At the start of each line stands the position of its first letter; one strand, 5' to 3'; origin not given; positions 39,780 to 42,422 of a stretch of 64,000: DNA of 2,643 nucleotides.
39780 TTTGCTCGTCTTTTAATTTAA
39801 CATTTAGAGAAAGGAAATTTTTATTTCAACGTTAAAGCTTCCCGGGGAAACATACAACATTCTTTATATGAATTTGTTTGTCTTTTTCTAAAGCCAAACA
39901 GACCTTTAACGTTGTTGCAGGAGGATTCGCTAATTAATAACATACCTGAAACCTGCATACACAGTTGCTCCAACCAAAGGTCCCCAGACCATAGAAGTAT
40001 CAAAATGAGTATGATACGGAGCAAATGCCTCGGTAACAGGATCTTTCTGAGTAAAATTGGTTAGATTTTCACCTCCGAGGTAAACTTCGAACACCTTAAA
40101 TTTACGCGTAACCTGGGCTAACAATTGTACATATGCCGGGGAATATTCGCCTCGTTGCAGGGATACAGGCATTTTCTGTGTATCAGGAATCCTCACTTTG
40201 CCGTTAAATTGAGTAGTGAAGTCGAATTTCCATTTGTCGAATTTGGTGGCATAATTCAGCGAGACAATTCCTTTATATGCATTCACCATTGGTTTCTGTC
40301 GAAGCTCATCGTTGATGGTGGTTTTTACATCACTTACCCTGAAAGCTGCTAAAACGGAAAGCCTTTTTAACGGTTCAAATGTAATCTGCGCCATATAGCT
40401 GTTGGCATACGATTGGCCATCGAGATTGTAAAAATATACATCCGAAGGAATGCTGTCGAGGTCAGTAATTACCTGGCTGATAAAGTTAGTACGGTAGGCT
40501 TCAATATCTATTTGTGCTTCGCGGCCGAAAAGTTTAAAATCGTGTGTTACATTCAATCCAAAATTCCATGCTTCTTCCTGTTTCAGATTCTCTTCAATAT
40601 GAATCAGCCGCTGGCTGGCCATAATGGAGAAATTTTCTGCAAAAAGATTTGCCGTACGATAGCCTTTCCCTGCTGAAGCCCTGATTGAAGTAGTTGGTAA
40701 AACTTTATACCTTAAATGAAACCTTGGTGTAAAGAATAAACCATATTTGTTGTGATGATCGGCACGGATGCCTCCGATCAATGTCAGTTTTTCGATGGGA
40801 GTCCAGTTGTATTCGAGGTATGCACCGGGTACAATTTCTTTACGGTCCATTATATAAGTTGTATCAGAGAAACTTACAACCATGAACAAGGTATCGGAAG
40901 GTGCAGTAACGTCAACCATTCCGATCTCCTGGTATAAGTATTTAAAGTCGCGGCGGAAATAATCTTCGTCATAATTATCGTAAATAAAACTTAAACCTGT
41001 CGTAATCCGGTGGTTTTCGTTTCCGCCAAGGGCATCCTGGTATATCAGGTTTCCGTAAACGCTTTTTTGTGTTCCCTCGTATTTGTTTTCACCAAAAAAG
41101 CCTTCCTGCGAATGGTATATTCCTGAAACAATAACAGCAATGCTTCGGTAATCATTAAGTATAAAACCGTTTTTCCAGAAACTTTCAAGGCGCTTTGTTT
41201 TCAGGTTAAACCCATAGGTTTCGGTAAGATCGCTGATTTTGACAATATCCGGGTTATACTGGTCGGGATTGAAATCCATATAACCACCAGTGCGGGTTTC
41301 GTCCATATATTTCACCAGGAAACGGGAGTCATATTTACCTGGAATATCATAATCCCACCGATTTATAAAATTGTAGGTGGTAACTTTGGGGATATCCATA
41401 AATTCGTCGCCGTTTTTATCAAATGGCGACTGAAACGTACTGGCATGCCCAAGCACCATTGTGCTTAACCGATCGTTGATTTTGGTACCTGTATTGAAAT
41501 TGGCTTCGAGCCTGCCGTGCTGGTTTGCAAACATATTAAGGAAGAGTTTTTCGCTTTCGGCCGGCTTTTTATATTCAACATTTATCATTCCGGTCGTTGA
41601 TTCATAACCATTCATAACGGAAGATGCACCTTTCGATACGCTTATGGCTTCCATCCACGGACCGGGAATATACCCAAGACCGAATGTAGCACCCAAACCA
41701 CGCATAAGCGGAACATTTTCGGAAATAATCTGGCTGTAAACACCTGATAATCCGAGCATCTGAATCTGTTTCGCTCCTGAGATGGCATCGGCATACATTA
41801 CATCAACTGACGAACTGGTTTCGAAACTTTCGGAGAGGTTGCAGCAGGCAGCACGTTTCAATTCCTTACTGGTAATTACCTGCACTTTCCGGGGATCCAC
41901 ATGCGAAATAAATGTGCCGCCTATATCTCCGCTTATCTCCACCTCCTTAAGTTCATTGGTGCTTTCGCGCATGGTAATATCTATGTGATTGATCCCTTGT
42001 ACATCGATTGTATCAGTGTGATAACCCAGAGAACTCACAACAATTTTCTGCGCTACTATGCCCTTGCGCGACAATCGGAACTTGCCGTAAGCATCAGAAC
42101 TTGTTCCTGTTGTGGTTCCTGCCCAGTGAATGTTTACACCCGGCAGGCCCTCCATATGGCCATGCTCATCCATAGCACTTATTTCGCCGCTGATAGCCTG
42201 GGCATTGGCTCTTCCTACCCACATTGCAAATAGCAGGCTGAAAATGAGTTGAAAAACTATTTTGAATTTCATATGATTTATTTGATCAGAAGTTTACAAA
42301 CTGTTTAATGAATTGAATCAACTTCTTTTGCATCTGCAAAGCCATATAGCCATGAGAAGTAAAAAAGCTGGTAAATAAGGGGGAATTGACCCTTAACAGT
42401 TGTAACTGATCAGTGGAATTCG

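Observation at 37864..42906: Cys/His-rich four-gene envelope cluster: HYC..CC anchor protein, TonB-dependent receptor, T9SS thioredoxin-like protein and barrel::HMBD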

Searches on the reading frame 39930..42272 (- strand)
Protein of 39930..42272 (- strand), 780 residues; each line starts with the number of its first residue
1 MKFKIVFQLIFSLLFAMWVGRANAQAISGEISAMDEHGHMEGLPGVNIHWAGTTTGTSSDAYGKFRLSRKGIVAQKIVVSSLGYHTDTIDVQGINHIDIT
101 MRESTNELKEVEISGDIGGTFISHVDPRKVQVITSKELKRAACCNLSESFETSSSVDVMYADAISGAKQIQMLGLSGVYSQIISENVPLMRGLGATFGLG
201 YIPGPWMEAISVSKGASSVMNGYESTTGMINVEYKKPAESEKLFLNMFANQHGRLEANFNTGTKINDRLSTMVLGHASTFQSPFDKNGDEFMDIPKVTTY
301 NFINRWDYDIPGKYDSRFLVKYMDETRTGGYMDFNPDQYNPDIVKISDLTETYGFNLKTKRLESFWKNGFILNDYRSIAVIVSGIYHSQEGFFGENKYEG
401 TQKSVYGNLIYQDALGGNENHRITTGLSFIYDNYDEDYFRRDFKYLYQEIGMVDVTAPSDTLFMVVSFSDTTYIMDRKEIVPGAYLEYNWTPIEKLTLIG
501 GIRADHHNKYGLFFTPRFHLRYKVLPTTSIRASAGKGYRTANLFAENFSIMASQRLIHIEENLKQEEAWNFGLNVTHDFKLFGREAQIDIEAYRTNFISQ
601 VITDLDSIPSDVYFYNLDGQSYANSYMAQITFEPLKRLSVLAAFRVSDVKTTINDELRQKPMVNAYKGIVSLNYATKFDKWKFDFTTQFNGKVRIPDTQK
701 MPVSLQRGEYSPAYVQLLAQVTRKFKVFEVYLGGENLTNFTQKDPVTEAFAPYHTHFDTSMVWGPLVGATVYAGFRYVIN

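Call 3: search_protein_families(library=pfam, proteins=[window:39930-42272:-], max_evalue=0.1)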
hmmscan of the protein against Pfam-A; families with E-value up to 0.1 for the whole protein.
window:39930-42272:- (780 aa): 4 families
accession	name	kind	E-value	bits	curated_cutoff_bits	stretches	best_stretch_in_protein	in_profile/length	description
PF00593.30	TonB_dep_Rec_b-barrel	-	1.1e-21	78.7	27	1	299-737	21-436/436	TonB dependent receptor-like, beta-barrel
PF13715.12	CarbopepD_reg_2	-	2.2e-13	50.5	32.2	1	37-111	9-86/88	CarboxypepD_reg-like domain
PF07715.20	Plug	-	2.7e-08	34.7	23.9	1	127-228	6-106/107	TonB-dependent Receptor Plug Domain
PF13620.12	CarboxypepD_reg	-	0.00019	22.1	32.3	1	41-91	12-67/82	Carboxypeptidase regulatory-like domain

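Call 4: search_protein_families(library=ncbifam, proteins=[window:39930-42272:-], max_evalue=0.1)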
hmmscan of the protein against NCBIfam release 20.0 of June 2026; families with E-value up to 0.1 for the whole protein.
window:39930-42272:- (780 aa): 11 families
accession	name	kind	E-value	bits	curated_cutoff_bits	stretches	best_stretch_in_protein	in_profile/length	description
TIGR04056.1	OMP_RagA_SusC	subfamily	4e-13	48.6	368.25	1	35-158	9-127/981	SusC/RagA family TonB-linked outer membrane protein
NF007478.2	PRK10064.1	equivalog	3.6e-09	35.4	745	2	485-546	365-426/663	catecholate siderophore receptor CirA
NF010051.0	PRK13528.1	subfamily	2.1e-08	32.9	583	1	482-548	425-491/727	FepA family TonB-dependent siderophore receptor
NF010011.0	PRK13484.1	equivalog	9e-08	30.8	1197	1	485-542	388-445/682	IreA family TonB-dependent siderophore receptor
NF010012.0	PRK13486.1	equivalog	2e-07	29.8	924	1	484-603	387-507/696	TonB-dependent receptor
NF050067.1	TonBEntbctnRecCfrA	equivalog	3.1e-06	25.8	1200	2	484-608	394-522/698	TonB-dependent ferric enterobactin receptor CfrA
TIGR01786.1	TonB-hemlactrns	subfamily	6e-06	24.9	323.75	1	397-701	323-638/719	TonB-dependent hemoglobin/transferrin/lactoferrin family receptor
NF010048.1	PRK13524.1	subfamily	1.5e-05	23.7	493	1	478-548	431-501/744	FepA family TonB-dependent siderophore receptor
NF010010.0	PRK13483.1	equivalog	2e-05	22.8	927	1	484-544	374-434/660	ligand-gated channel protein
NF010038.0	PRK13513.1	equivalog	4.4e-05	22.2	942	1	485-597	367-482/659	ligand-gated channel protein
TIGR01785.1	TonB-hemin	subfamily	9.3e-05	21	316.85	1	127-238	19-132/677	TonB-dependent heme/hemoglobin receptor family protein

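Call 14: search_solved_structures(query=window:39930-42272:-, max_evalue=0.001)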
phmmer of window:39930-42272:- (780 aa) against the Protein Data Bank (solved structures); distinct sequences matched with E-value up to 0.001: 2.
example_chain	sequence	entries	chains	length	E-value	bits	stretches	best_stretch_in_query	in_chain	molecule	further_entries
9nn6_A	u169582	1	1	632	2.6e-07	32.2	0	485-545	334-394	Colicin I receptor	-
2hdf_A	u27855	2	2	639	2.6e-07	32.2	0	485-545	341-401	Colicin I receptor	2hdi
